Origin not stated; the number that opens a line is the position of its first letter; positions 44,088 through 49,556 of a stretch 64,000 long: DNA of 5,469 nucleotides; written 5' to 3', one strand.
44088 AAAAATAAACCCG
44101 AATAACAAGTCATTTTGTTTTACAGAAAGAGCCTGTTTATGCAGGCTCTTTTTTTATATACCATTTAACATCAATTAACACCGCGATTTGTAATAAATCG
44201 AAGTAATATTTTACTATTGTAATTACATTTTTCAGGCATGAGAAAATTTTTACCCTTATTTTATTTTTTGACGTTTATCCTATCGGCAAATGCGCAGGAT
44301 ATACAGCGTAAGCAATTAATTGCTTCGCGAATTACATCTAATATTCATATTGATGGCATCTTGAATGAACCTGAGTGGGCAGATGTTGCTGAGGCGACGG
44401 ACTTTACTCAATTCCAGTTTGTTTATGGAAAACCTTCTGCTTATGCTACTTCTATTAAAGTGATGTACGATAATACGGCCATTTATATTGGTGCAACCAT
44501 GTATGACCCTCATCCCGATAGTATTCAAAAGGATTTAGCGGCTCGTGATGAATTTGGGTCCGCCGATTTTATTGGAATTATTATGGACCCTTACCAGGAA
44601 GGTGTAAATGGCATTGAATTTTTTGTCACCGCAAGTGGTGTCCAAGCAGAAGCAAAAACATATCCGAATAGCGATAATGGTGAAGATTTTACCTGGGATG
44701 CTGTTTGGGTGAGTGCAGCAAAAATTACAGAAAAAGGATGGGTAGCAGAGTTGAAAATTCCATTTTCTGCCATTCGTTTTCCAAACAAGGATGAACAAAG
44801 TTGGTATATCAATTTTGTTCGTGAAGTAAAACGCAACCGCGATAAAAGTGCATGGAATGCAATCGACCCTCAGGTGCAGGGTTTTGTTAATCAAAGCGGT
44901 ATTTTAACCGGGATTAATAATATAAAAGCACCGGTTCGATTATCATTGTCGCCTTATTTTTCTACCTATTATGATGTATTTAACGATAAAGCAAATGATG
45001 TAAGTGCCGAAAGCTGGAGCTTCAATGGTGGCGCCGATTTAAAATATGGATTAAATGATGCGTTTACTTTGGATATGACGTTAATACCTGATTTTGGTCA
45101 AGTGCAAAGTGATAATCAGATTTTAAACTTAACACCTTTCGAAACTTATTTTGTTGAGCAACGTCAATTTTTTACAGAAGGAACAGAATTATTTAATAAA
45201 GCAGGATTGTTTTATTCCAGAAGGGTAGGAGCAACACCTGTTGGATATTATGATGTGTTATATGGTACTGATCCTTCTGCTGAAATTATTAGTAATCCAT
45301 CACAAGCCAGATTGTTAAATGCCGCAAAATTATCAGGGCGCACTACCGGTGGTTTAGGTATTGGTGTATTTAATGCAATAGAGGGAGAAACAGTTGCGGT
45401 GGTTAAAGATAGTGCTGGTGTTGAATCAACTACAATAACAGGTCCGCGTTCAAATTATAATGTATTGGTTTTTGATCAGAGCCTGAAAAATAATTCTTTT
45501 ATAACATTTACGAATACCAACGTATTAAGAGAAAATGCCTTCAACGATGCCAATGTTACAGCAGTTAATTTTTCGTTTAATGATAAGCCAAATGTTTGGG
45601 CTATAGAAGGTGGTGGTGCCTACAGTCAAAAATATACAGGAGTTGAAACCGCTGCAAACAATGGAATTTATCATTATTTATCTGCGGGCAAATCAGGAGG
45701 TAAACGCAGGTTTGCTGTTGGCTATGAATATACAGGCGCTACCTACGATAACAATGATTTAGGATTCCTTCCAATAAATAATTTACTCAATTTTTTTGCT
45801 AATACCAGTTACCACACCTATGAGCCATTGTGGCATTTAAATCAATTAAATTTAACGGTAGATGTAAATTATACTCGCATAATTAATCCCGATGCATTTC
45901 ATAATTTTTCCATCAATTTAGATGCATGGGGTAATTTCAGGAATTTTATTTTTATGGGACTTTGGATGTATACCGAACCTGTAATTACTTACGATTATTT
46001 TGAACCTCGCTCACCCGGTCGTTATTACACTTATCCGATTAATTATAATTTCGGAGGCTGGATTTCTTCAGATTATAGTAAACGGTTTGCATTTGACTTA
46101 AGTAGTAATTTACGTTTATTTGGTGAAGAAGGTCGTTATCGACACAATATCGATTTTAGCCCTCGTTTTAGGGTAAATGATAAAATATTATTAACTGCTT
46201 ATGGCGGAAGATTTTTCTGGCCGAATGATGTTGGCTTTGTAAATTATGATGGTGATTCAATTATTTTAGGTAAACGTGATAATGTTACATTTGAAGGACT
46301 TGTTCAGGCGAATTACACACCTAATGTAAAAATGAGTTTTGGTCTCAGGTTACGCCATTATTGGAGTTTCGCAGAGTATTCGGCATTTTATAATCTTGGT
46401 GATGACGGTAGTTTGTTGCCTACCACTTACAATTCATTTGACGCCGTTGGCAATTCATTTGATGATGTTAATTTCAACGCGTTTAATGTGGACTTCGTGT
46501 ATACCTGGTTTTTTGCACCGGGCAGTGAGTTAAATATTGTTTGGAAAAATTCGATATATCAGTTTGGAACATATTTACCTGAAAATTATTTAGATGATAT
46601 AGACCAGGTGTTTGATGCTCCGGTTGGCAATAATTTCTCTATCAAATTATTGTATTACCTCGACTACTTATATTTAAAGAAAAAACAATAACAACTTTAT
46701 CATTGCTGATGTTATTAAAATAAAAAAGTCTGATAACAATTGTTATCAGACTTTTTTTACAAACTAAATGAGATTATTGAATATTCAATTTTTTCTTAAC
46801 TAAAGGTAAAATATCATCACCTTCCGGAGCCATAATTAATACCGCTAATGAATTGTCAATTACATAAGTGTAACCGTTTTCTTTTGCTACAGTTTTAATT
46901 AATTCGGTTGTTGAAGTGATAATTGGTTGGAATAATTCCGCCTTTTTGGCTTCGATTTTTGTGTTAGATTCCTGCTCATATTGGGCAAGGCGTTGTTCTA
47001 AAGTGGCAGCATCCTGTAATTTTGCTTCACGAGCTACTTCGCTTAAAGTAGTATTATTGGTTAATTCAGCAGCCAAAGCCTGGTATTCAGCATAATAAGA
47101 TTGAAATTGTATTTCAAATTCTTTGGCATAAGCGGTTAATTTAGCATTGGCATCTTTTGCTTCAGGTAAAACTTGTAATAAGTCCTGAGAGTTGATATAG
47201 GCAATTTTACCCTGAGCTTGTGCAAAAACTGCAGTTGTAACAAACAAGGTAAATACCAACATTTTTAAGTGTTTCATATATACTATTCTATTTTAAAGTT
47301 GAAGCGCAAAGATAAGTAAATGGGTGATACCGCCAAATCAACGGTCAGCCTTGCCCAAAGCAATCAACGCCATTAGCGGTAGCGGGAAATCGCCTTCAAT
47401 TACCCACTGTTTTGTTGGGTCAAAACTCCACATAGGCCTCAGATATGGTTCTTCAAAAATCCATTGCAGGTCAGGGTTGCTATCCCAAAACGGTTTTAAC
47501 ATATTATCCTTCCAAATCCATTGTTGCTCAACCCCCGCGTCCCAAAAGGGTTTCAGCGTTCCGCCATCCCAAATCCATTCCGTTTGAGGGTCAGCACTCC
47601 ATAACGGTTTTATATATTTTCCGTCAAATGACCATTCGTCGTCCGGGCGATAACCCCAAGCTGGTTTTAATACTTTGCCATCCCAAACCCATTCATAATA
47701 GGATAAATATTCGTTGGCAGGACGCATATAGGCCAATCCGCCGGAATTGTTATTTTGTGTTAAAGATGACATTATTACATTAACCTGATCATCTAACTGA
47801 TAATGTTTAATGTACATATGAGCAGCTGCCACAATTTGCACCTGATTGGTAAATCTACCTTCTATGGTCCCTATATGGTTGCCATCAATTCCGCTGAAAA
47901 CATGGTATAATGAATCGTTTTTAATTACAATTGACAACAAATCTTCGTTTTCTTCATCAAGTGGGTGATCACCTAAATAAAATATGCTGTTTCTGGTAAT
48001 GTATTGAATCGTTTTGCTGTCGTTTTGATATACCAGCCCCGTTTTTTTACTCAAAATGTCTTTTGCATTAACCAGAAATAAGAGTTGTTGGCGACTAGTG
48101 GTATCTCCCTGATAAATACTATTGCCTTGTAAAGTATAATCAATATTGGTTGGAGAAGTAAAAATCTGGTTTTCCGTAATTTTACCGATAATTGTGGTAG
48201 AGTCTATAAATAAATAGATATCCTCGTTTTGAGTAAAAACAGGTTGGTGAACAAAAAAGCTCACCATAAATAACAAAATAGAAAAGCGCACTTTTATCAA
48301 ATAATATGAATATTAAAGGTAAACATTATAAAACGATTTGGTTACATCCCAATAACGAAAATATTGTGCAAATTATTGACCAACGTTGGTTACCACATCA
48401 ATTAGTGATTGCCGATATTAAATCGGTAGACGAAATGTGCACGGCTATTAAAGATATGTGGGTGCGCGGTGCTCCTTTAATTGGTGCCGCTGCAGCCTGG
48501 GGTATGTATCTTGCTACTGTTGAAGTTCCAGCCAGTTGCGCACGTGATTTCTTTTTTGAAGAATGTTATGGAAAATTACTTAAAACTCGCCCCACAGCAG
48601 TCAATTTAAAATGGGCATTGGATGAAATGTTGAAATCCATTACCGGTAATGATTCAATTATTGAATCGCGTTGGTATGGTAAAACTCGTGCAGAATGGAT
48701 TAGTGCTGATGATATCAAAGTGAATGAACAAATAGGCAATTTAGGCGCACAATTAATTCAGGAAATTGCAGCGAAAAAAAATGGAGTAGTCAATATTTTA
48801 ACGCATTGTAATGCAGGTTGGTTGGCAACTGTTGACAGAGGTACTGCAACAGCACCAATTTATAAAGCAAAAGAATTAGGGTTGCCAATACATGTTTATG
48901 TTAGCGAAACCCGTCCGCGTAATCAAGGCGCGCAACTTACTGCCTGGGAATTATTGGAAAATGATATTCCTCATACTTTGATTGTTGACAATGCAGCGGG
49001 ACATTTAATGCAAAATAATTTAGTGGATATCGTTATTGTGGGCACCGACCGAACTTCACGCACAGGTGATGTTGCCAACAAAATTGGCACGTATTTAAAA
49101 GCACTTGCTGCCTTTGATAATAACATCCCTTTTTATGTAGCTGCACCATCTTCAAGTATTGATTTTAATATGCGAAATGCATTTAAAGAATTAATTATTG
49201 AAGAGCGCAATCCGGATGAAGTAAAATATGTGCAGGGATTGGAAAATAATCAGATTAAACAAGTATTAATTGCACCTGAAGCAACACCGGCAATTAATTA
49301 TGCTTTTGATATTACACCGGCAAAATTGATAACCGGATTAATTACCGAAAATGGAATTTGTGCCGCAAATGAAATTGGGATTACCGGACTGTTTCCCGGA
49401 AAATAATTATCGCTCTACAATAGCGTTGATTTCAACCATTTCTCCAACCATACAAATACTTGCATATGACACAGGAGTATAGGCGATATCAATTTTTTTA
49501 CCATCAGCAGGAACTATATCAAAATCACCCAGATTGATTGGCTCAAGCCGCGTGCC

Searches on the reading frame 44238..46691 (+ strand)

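Call 76: search_protein_families(library=pfam, proteins=[window:44238-46691:+], max_evalue=0.0001)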
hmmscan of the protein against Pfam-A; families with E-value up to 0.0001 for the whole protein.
window:44238-46691:+ (817 aa): 2 families
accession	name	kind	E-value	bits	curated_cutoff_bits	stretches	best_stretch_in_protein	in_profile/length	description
PF19313.5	DUF5916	-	9.5e-193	642.5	22.6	1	232-816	2-571/572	Domain of unknown function (DUF5916)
PF06452.16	CBM9_1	-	1.3e-06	28.9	23.4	1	38-187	1-141/185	Carbohydrate family 9 binding domain-like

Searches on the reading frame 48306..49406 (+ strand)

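Call 76: search_protein_families(library=pfam, proteins=[window:48306-49406:+], max_evalue=0.0001)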
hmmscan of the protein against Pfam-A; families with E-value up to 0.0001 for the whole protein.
window:48306-49406:+ (366 aa): 1 family
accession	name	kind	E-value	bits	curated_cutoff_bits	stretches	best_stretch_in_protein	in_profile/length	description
PF01008.23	IF-2B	-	2.2e-63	214.6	22.4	1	53-352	2-278/280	Initiation factor 2 subunit family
